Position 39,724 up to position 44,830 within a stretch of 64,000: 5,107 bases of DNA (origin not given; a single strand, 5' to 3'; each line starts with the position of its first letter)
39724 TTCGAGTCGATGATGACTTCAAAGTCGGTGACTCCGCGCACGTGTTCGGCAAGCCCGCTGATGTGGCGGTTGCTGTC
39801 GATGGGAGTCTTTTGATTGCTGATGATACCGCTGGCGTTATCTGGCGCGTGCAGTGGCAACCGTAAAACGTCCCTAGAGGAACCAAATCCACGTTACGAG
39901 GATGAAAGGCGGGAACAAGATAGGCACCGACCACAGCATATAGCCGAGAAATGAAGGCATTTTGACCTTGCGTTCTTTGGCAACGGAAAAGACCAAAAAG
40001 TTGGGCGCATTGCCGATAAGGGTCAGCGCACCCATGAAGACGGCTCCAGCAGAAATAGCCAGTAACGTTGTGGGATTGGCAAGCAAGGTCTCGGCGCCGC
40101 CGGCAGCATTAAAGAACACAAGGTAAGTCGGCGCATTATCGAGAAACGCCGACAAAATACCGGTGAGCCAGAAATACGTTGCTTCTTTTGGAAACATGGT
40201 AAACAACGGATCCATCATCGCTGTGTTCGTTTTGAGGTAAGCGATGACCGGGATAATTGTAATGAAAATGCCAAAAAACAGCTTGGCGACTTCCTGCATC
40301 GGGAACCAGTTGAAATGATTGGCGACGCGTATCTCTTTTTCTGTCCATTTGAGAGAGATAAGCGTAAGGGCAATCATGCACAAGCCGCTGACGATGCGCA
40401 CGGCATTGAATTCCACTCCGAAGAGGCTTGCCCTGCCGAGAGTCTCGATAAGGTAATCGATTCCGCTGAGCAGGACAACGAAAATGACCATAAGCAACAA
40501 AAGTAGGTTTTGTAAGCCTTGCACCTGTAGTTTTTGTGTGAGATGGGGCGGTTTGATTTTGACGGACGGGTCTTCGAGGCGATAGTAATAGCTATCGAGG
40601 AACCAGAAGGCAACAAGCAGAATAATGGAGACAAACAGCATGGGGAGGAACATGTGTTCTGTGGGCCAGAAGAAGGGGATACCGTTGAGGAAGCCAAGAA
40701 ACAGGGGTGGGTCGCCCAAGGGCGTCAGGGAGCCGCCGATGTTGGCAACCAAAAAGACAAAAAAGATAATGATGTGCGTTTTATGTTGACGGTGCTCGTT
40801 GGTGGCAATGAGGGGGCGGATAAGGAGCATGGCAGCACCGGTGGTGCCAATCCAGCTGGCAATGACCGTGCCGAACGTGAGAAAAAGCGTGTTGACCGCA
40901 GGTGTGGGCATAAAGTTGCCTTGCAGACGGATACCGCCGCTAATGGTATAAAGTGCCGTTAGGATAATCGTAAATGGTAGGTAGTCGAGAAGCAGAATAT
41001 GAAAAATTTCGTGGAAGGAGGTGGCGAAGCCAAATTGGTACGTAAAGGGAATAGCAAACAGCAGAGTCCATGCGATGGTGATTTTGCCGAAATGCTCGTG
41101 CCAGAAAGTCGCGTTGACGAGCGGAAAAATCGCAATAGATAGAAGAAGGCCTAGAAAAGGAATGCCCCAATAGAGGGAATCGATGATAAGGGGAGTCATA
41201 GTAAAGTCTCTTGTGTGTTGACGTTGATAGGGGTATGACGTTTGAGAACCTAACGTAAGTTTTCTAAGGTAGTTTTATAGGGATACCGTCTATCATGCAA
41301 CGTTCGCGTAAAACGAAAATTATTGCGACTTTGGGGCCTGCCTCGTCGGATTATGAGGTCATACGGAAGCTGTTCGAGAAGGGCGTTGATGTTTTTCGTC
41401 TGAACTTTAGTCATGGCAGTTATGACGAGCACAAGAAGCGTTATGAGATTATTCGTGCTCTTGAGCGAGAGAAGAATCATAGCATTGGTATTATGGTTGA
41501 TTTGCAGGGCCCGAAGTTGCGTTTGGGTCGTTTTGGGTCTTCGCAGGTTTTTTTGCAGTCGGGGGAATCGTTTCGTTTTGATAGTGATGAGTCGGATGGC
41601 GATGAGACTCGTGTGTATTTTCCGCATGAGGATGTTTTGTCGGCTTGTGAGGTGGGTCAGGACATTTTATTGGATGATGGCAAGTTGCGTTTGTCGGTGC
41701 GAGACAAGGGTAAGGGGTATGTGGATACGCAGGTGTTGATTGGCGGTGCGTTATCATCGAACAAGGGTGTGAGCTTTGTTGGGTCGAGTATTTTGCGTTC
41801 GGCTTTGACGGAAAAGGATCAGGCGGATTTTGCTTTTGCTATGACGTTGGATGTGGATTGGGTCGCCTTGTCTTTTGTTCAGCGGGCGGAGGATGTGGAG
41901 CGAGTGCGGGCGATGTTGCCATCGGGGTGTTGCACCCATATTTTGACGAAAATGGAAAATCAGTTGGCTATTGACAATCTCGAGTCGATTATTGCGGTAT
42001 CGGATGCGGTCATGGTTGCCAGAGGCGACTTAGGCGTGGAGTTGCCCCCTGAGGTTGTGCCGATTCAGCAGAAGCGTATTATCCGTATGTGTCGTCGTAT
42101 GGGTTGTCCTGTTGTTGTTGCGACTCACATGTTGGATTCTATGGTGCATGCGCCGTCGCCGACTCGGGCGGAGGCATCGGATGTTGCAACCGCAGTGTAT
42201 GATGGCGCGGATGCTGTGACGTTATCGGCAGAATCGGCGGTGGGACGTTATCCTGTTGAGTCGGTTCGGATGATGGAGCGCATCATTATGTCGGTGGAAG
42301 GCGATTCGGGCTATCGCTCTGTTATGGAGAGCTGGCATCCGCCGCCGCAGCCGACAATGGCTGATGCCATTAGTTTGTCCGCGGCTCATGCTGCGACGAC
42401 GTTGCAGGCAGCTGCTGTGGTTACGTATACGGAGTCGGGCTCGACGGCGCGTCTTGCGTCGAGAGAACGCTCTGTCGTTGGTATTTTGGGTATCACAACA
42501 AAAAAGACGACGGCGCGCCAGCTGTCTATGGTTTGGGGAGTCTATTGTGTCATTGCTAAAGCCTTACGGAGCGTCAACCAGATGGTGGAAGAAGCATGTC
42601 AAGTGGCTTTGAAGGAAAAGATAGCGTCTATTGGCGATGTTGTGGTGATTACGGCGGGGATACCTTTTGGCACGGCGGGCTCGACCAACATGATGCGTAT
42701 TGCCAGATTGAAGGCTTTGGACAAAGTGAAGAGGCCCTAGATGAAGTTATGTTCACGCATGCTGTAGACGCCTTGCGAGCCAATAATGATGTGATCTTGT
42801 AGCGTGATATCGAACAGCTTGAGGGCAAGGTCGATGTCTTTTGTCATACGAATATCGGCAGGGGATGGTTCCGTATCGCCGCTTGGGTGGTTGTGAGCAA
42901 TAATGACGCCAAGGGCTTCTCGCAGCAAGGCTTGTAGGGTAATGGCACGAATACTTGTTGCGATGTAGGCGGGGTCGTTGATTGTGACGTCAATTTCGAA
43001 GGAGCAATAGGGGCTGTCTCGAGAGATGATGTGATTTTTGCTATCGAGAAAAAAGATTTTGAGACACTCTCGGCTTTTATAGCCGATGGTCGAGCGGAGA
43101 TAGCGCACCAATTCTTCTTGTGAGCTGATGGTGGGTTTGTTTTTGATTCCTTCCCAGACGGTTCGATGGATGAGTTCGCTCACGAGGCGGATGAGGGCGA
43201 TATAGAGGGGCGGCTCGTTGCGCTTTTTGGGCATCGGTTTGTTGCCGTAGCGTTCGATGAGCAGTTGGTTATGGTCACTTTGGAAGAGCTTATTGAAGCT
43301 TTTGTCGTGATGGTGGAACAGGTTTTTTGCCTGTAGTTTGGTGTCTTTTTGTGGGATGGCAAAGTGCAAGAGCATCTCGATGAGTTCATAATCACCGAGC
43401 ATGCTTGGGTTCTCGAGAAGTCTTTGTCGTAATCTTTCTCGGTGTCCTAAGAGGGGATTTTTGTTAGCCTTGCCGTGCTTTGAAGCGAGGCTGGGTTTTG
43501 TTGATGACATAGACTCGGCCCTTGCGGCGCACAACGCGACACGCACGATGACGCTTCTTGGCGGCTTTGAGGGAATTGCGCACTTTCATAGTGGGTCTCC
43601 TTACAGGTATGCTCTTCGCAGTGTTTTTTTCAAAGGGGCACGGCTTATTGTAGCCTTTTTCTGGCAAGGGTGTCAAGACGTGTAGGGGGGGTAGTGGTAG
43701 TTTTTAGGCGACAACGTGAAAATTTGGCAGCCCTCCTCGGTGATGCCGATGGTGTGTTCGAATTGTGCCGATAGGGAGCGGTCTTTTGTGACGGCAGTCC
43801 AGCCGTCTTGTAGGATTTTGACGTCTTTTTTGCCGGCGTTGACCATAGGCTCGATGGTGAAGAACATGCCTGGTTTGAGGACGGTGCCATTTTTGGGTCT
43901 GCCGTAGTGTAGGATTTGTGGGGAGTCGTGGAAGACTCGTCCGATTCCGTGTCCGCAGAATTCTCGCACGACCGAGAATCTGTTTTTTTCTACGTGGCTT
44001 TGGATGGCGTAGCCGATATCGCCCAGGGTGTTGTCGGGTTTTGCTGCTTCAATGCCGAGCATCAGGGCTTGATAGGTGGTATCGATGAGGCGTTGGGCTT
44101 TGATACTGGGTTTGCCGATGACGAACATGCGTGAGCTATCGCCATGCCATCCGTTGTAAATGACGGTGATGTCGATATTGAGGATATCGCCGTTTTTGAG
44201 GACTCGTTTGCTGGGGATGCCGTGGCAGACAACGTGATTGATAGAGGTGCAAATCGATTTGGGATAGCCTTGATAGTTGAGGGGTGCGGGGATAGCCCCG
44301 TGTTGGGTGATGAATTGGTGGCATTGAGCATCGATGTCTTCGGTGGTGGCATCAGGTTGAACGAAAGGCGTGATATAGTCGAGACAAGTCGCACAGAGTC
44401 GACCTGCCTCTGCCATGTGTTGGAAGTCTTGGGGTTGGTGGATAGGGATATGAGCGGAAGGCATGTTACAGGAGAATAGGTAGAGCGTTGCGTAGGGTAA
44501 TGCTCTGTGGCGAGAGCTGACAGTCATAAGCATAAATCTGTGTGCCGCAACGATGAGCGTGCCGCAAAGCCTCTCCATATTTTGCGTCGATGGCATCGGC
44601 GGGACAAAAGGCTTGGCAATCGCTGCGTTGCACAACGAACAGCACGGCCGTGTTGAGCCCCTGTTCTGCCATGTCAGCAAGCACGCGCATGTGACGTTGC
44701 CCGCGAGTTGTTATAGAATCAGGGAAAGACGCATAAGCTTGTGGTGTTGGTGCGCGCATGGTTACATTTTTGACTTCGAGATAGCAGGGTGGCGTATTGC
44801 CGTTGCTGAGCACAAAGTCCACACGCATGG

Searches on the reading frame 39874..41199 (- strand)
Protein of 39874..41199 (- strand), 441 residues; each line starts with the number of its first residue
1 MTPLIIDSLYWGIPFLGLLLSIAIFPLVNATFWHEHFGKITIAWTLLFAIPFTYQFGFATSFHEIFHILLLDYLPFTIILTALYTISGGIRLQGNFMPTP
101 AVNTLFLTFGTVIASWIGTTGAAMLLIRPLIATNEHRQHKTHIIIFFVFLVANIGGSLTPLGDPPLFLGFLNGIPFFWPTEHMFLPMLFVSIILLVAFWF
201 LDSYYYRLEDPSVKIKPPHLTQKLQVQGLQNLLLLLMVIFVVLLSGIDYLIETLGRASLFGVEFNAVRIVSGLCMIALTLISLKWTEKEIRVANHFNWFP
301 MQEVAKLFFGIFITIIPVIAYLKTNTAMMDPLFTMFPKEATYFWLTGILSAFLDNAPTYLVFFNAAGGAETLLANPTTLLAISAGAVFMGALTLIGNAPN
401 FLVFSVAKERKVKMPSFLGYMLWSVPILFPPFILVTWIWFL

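Call 28: search_protein_families(library=pfam, max_evalue=0.00001, proteins=[window:39874-41199:-])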
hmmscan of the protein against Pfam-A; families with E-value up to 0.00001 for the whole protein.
window:39874-41199:- (441 aa): 2 families
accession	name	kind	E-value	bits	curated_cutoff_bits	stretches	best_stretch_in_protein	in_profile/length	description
PF16980.11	CitMHS_2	-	3.9e-165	550.3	25.7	1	8-440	5-448/448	Putative citrate transport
PF03600.22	CitMHS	-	1.7e-09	37.7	31.9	1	345-436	86-174/336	Citrate transporter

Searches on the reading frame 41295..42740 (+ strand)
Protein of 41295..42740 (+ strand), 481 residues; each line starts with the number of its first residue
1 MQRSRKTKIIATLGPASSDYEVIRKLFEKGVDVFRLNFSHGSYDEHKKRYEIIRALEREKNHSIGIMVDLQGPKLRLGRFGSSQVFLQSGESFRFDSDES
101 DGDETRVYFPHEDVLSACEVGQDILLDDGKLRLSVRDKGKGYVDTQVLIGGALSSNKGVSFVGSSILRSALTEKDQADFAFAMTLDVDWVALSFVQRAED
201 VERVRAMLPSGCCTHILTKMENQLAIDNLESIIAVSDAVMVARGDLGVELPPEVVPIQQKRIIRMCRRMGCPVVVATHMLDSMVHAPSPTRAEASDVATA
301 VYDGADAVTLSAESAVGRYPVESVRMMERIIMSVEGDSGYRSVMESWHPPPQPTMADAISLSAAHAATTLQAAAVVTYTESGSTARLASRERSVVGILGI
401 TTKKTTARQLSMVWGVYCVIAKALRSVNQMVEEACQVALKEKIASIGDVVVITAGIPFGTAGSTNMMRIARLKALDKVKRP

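Call 28: search_protein_families(library=pfam, max_evalue=0.00001, proteins=[window:41295-42740:+])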
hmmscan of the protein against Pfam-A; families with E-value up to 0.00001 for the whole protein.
window:41295-42740:+ (481 aa): 2 families
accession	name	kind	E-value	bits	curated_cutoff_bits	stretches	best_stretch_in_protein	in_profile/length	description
PF00224.27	PK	-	3.5e-104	348.9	30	1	5-324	2-328/328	Pyruvate kinase, barrel domain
PF02887.21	PK_C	-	3e-34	118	28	1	357-469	1-113/114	Pyruvate kinase, alpha/beta domain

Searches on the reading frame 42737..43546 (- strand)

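Call 28: search_protein_families(library=pfam, max_evalue=0.00001, proteins=[window:42737-43546:-])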
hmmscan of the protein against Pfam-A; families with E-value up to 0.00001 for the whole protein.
window:42737-43546:- (269 aa): 1 family
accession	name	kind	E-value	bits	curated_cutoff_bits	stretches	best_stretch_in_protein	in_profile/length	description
PF04002.20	RadC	-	2.2e-29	102.3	22.1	1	140-267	1-120/121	RadC-like JAB domain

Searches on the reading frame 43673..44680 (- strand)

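Call 28: search_protein_families(library=pfam, max_evalue=0.00001, proteins=[window:43673-44680:-])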
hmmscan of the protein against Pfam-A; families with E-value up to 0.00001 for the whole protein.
window:43673-44680:- (335 aa): 1 family
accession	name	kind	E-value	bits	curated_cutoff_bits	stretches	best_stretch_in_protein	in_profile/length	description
PF00557.29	Peptidase_M24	-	6.2e-55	186.6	23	1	88-315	2-208/208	Metallopeptidase family M24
